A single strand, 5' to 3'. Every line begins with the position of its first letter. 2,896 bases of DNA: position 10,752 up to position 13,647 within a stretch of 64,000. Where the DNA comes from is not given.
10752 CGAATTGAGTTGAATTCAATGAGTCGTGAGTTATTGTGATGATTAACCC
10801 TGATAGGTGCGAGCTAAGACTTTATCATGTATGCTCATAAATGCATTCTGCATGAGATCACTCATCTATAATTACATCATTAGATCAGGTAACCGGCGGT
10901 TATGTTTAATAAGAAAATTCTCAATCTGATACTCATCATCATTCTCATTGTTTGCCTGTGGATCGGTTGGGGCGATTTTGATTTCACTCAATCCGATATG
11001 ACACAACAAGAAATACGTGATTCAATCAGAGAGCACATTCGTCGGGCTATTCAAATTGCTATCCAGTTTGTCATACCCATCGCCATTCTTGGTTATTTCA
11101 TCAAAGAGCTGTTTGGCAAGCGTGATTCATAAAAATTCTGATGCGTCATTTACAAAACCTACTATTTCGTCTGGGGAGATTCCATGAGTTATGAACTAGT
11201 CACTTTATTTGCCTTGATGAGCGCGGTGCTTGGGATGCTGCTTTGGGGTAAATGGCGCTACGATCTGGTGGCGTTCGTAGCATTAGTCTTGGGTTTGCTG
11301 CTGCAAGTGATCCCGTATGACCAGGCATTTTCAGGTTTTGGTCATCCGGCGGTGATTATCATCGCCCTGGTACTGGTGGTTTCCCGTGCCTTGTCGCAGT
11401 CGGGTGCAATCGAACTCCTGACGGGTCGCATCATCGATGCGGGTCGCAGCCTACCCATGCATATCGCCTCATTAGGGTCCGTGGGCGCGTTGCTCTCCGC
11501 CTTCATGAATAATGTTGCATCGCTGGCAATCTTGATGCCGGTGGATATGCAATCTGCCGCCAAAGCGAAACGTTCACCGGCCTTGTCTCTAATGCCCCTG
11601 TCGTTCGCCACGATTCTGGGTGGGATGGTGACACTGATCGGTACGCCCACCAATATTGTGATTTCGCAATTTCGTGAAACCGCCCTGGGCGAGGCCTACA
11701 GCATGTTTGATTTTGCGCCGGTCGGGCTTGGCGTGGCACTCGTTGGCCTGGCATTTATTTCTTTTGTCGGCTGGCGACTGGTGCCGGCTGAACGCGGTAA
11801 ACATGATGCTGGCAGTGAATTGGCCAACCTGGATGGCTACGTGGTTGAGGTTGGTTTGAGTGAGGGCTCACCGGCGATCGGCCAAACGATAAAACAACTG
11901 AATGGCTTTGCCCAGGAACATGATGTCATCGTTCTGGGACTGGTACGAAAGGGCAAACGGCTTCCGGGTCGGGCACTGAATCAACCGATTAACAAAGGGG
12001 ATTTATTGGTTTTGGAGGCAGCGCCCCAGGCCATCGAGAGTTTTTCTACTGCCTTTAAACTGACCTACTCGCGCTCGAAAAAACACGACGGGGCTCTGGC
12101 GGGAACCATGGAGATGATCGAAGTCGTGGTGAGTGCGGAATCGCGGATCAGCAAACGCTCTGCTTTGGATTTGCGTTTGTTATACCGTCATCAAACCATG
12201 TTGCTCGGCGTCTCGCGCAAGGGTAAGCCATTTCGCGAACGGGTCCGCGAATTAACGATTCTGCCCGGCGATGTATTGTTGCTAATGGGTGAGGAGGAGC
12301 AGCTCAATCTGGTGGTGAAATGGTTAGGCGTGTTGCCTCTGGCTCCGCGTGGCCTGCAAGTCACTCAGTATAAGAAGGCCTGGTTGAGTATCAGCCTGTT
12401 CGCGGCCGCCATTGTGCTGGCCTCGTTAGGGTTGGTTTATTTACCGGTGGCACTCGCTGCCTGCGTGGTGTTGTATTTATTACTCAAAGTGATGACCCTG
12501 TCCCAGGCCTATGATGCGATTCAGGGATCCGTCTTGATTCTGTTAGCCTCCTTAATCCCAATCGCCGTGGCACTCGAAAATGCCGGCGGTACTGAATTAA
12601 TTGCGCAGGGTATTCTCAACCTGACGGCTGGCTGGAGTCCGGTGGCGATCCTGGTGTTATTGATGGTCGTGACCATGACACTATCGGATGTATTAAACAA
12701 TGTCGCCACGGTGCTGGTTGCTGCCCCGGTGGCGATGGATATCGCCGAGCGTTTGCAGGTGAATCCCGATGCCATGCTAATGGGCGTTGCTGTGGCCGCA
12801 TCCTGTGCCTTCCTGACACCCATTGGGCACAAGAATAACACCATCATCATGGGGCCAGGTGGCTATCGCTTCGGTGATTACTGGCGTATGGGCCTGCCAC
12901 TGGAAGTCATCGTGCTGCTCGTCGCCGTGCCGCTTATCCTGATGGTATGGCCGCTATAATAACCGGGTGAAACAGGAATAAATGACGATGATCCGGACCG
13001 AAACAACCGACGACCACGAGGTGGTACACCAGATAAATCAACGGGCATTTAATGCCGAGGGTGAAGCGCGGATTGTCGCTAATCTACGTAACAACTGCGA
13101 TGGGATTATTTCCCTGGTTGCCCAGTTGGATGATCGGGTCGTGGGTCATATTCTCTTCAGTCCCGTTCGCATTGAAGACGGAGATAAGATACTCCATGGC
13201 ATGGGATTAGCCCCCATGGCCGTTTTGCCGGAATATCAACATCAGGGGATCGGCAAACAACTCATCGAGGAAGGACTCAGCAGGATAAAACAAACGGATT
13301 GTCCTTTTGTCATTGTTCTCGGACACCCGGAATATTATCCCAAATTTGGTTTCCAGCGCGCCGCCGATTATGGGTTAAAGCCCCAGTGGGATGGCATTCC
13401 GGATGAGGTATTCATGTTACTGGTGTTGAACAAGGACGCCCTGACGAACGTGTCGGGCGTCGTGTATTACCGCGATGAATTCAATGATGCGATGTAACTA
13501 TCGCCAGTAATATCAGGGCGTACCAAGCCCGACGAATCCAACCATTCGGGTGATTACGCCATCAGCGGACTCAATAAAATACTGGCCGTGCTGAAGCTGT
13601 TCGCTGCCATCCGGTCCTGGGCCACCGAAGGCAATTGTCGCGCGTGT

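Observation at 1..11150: The first ~11 kb is an integron cassette array whose integrase lies outside the window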

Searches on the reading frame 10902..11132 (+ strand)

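Call 73: search_protein_families(library=pfam, max_evalue=0.01, proteins=[window:10902-11132:+])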
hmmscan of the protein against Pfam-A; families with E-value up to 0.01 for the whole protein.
window:10902-11132:+ (76 aa): 1 family
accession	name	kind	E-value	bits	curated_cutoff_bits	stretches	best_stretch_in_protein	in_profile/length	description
PF09527.15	ATPase_gene1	-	0.0017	18.8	26.6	0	49-72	4-30/54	Putative F0F1-ATPase subunit Ca2+/Mg2+ transporter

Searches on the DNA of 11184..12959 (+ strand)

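Call 47: search_with_rna_model(model_id=R1, sources=[L005, L006, L007, L008, L009, L010, L011, L012, L013, L014, L015, L016, L017, L018, L019, L020, L021, L022, L023, L024, L025, L026, L027, L028, L029, L030, L086, L087, L088, L089, L090, L091, L092, L093, L094, L095, L096, L097], max_evalue=1)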
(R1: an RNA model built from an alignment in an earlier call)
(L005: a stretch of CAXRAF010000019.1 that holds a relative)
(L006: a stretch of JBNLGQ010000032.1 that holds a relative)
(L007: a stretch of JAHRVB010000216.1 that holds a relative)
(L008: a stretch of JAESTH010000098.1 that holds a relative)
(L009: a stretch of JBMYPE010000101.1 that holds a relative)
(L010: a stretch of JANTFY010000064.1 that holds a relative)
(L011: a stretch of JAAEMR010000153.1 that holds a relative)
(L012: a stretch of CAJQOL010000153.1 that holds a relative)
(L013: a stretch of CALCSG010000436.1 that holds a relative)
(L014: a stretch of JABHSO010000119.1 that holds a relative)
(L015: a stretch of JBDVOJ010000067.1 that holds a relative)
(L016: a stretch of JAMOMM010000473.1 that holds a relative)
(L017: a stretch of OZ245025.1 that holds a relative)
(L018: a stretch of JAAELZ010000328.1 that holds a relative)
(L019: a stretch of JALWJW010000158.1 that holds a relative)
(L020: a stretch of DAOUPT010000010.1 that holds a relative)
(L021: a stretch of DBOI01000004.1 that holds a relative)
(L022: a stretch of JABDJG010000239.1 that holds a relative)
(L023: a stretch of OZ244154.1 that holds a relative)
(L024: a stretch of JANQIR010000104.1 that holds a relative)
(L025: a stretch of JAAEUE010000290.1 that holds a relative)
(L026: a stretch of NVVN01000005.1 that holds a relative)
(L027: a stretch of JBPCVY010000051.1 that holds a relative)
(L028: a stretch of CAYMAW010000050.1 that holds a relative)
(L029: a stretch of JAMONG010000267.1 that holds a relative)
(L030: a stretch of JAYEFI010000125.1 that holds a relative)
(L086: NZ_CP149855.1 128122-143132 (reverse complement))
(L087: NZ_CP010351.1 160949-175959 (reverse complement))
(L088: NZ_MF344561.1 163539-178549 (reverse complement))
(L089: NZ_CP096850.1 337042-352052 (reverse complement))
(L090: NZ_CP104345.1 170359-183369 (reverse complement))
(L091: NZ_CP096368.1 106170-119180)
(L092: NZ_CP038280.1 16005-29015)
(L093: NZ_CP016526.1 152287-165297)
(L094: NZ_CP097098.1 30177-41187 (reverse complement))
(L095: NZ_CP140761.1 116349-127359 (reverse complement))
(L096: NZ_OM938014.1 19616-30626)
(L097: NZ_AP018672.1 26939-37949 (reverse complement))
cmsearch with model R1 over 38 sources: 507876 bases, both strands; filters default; matches with E-value up to 1: 26.
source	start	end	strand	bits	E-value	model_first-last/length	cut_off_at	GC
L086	5337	5408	-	71.6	1.3e-15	1-72/72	no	0.57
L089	6268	6327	-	70.2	3.1e-15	1-72/72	no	0.6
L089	5412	5471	-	69.4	5e-15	1-72/72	no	0.58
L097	3099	3158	-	69.4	5e-15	1-72/72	no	0.58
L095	829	898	-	68.2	1.1e-14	1-72/72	no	0.6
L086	6246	6357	-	66.7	2.7e-14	1-72/72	no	0.62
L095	3234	3293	-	66.3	3.3e-14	1-72/72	no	0.57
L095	2378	2437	-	64.3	1.1e-13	1-72/72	no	0.63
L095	3907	3977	-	61.1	8e-13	1-72/72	no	0.52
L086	4730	4835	-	59.5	2.2e-12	1-72/72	no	0.61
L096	2924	3005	-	53.4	9.1e-11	1-72/72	no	0.51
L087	6256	6369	-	51.1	3.6e-10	1-72/72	no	0.59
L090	5256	5369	-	51.1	3.6e-10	1-72/72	no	0.59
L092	2628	2686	-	50.6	5e-10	1-72/72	no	0.53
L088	5486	5599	-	50.5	5.2e-10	1-72/72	no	0.57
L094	3486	3599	-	50.5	5.2e-10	1-72/72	no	0.57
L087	5617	5688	-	50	7e-10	1-72/72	no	0.62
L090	4617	4688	-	50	7e-10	1-72/72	no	0.62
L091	5150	5221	-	50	7e-10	1-72/72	no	0.62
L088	6089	6160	-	48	2.4e-09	1-72/72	no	0.64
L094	4089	4160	-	48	2.4e-09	1-72/72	no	0.64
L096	4089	4160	-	48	2.4e-09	1-72/72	no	0.64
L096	3486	3599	-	41.8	1.1e-07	1-72/72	no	0.58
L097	4275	4364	-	39.4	4.8e-07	1-72/72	no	0.58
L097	3955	4014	-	37.2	1.8e-06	1-72/72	no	0.57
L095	1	32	-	29.2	0.00024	1-33/72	3'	0.53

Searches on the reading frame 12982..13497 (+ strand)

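Call 83: search_protein_families(library=pfam, max_evalue=0.001, proteins=[window:12982-13497:+])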
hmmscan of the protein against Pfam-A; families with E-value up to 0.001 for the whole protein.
window:12982-13497:+ (171 aa): 4 families
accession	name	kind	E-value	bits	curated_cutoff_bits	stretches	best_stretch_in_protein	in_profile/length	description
PF13527.13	Acetyltransf_9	-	5.7e-13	49.4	25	1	4-126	2-126/127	Acetyltransferase (GNAT) domain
PF13508.13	Acetyltransf_7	-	1.8e-10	41.5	27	1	45-125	6-83/84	Acetyltransferase (GNAT) domain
PF00583.31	Acetyltransf_1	-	2.8e-09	37.7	20.7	1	18-113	7-98/116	Acetyltransferase (GNAT) family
PF13673.13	Acetyltransf_10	-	2.7e-05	24.6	23.6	1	44-125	33-108/128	Acetyltransferase (GNAT) domain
